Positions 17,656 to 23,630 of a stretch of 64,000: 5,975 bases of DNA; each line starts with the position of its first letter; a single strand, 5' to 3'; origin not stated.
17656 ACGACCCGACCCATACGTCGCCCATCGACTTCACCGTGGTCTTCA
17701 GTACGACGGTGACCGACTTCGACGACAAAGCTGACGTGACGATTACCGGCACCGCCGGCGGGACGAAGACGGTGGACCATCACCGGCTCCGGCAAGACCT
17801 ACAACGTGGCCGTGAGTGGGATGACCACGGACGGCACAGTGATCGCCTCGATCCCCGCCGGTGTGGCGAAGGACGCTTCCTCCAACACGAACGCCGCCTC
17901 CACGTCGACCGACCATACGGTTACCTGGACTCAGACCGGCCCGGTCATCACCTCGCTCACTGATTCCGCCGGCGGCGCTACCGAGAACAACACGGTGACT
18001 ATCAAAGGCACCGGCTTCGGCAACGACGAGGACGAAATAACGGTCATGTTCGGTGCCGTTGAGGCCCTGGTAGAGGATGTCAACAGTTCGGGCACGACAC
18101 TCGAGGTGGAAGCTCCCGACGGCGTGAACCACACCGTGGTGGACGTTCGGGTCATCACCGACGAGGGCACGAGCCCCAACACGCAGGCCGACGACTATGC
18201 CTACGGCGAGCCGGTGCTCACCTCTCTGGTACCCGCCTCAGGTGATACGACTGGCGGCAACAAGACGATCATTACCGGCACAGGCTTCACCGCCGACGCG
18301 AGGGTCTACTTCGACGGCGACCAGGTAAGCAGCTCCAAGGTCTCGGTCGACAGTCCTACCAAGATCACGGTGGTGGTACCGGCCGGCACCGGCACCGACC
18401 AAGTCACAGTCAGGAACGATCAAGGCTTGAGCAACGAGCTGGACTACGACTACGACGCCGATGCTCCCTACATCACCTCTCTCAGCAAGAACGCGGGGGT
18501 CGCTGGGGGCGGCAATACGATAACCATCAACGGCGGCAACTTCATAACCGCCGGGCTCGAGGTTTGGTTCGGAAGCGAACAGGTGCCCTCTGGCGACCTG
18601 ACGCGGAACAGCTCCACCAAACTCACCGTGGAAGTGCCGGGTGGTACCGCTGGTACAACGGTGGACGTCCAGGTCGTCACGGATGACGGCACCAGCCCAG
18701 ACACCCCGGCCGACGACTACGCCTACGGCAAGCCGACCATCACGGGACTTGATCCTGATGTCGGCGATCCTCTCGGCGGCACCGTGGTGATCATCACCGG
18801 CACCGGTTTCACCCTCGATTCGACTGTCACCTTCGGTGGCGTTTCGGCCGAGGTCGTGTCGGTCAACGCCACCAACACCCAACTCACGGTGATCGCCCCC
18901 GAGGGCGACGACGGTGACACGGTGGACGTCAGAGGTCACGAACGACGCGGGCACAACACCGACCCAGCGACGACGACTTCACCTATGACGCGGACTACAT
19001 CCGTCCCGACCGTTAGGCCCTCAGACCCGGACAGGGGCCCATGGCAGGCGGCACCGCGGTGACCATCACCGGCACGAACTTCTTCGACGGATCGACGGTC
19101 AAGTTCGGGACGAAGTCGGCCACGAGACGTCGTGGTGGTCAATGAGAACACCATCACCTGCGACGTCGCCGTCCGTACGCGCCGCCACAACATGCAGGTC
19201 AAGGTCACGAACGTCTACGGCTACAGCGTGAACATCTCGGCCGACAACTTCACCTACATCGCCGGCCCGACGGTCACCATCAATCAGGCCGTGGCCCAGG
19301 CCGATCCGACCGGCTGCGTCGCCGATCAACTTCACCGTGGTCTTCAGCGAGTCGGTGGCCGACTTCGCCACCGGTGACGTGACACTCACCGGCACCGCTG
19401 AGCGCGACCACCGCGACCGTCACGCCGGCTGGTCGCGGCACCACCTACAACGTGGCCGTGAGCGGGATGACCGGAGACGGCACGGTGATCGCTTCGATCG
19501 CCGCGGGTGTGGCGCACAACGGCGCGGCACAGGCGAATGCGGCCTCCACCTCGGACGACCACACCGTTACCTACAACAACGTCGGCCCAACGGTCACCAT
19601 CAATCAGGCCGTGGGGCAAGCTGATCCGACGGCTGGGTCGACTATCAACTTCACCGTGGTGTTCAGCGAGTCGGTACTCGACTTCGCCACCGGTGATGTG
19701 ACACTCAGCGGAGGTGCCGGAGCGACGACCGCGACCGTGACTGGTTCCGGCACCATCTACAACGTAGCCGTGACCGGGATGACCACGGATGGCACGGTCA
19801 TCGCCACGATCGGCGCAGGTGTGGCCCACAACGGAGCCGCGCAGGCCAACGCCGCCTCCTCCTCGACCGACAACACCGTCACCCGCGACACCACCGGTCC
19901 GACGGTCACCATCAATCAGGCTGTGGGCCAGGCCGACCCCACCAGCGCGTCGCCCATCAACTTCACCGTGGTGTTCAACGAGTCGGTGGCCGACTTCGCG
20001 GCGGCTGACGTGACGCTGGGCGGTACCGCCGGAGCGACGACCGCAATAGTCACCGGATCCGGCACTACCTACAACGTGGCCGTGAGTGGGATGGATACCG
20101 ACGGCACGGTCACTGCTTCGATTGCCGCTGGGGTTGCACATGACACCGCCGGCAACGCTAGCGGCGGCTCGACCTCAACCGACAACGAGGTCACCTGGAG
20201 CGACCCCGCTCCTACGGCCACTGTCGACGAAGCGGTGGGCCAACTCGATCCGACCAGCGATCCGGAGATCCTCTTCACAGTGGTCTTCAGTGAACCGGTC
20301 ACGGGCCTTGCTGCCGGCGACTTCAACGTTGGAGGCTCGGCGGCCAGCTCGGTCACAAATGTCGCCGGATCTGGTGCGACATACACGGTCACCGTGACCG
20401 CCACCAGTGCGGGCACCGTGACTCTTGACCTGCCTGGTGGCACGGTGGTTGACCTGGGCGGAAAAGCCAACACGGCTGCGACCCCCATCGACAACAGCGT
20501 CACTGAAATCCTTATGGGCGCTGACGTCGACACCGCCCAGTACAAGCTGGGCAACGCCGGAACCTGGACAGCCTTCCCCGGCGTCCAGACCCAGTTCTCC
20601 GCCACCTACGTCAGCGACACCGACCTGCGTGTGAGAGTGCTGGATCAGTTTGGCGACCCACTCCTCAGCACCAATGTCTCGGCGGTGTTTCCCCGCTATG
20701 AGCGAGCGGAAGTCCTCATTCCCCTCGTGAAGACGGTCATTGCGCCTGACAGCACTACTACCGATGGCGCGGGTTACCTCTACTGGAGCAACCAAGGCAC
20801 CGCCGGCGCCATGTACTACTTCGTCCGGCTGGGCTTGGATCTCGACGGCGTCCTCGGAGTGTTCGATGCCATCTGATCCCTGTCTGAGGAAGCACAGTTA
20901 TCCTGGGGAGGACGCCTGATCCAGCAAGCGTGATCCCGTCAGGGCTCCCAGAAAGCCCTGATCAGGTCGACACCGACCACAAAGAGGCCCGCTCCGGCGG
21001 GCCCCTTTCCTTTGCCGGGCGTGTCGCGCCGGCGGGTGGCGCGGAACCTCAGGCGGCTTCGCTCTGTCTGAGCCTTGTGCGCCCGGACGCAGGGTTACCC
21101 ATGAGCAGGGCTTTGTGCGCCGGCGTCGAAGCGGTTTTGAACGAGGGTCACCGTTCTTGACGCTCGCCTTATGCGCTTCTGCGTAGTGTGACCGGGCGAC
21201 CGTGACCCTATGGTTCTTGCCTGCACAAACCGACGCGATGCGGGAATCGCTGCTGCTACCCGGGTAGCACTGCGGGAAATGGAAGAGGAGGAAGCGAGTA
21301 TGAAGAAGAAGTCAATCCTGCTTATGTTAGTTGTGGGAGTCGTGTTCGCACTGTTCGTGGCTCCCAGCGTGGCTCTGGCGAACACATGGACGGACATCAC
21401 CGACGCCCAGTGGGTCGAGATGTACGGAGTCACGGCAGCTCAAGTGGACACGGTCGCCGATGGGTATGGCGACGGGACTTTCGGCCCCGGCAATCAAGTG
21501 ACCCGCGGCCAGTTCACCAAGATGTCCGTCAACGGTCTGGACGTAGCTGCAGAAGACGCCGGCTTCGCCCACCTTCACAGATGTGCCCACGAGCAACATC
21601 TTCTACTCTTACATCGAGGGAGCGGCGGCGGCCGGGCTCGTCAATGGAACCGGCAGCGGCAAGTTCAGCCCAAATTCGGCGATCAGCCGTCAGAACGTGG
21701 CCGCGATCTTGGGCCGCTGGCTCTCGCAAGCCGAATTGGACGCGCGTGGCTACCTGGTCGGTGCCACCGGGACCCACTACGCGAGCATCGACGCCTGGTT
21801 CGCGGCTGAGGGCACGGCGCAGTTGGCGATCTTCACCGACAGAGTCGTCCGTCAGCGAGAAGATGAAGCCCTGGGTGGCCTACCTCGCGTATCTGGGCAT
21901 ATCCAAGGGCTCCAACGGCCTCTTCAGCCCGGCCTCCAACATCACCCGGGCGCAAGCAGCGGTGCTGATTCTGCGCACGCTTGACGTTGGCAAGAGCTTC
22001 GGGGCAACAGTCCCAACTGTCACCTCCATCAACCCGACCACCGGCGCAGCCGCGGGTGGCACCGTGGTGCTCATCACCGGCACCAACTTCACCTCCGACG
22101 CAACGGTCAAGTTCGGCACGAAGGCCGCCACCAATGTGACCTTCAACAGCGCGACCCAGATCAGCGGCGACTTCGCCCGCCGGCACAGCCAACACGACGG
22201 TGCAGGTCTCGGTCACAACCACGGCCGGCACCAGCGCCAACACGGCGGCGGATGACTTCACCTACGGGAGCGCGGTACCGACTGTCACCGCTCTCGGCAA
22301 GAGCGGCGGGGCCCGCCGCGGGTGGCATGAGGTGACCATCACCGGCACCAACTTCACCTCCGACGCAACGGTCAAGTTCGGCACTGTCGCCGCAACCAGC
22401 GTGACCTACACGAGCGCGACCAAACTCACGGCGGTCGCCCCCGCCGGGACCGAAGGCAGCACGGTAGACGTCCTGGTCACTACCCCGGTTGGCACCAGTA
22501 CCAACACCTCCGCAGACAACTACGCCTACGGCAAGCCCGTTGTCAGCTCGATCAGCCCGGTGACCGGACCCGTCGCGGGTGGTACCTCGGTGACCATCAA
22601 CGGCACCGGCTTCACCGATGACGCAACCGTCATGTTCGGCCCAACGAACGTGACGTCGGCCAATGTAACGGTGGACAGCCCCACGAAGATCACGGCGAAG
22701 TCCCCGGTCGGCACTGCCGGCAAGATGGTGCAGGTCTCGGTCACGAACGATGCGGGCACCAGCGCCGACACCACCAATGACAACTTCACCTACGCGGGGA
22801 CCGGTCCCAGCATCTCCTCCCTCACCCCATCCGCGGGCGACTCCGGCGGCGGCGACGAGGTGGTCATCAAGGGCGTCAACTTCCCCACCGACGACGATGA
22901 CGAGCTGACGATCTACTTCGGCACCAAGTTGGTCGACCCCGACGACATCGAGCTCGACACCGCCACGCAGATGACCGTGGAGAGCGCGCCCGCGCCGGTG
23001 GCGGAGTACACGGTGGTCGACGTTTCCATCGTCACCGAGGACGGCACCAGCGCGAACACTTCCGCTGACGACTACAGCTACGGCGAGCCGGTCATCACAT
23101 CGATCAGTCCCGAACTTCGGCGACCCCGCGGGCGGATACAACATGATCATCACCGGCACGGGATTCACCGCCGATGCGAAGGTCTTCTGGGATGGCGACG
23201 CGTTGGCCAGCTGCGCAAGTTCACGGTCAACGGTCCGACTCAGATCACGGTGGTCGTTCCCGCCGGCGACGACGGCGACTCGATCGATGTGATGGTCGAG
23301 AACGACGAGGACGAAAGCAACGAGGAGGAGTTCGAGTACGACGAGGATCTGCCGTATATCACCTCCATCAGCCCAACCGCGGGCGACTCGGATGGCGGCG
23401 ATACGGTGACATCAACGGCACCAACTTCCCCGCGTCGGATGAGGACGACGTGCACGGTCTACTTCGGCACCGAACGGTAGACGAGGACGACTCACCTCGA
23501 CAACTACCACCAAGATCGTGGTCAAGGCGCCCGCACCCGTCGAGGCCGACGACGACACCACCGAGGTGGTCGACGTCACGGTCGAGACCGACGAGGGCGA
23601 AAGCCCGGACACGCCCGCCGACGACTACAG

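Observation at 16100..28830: Tandem array of three paralogous giant SLH-IPT/TIG surface-layer genes, each with its own leader and terminator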

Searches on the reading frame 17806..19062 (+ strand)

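Call 5: search_protein_families(library=pfam, proteins=[window:17806-19062:+], max_evalue=0.01)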
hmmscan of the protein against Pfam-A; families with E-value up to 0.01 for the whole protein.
window:17806-19062:+ (418 aa): 3 families
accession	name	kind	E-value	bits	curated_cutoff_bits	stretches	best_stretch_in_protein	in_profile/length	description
PF01833.30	TIG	-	8.8e-43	144.7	20.9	4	136-216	1-84/84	IPT/TIG domain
PF20144.5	TIG_SUH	-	6.1e-11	42.8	24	0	221-278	2-53/94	TIG domain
PF24612.2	Ig_TgrO1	-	0.00031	21.3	27.9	0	149-206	8-75/81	TgrO1-like, immunoglobulin-like domain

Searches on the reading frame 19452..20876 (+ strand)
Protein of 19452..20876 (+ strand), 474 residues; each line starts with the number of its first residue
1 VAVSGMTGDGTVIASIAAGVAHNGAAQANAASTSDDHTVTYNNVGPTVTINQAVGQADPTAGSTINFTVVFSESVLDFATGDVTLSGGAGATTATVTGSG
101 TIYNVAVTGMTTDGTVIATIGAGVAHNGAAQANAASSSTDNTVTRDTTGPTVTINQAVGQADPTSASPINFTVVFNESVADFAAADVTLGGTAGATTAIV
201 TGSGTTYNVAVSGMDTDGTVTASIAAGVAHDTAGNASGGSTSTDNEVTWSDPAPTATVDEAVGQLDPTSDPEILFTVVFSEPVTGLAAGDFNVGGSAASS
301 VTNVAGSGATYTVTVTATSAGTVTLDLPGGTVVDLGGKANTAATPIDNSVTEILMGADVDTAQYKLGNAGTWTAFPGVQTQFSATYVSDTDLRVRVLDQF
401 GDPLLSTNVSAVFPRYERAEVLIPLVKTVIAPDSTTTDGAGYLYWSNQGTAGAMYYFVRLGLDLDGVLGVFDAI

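Call 5: search_protein_families(library=pfam, proteins=[window:19452-20876:+], max_evalue=0.01)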
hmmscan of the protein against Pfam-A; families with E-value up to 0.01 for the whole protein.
window:19452-20876:+ (474 aa): 1 family
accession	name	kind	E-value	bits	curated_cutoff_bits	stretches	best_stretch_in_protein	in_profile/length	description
PF19078.6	Big_12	-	1.1e-16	61.3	27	3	253-344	4-95/102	Bacterial Ig-like domain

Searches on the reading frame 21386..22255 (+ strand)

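Call 5: search_protein_families(library=pfam, proteins=[window:21386-22255:+], max_evalue=0.01)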
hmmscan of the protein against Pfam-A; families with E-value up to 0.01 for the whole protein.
window:21386-22255:+ (289 aa): 2 families
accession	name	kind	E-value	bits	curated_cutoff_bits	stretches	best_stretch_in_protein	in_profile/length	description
PF01833.30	TIG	-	3.3e-11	43.5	20.9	1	210-258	1-51/84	IPT/TIG domain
PF00395.25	SLH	-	7.1e-06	26.3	20.8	1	164-192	15-44/44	S-layer homology domain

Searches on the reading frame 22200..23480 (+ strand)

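Call 5: search_protein_families(library=pfam, proteins=[window:22200-23480:+], max_evalue=0.01)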
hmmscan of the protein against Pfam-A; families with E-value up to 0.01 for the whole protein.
window:22200-23480:+ (426 aa): 2 families
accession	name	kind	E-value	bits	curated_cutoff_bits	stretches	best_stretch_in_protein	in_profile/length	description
PF01833.30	TIG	-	4.8e-39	132.7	20.9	3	113-198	1-84/84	IPT/TIG domain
PF20144.5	TIG_SUH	-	4.5e-08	33.6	24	1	27-83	2-55/94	TIG domain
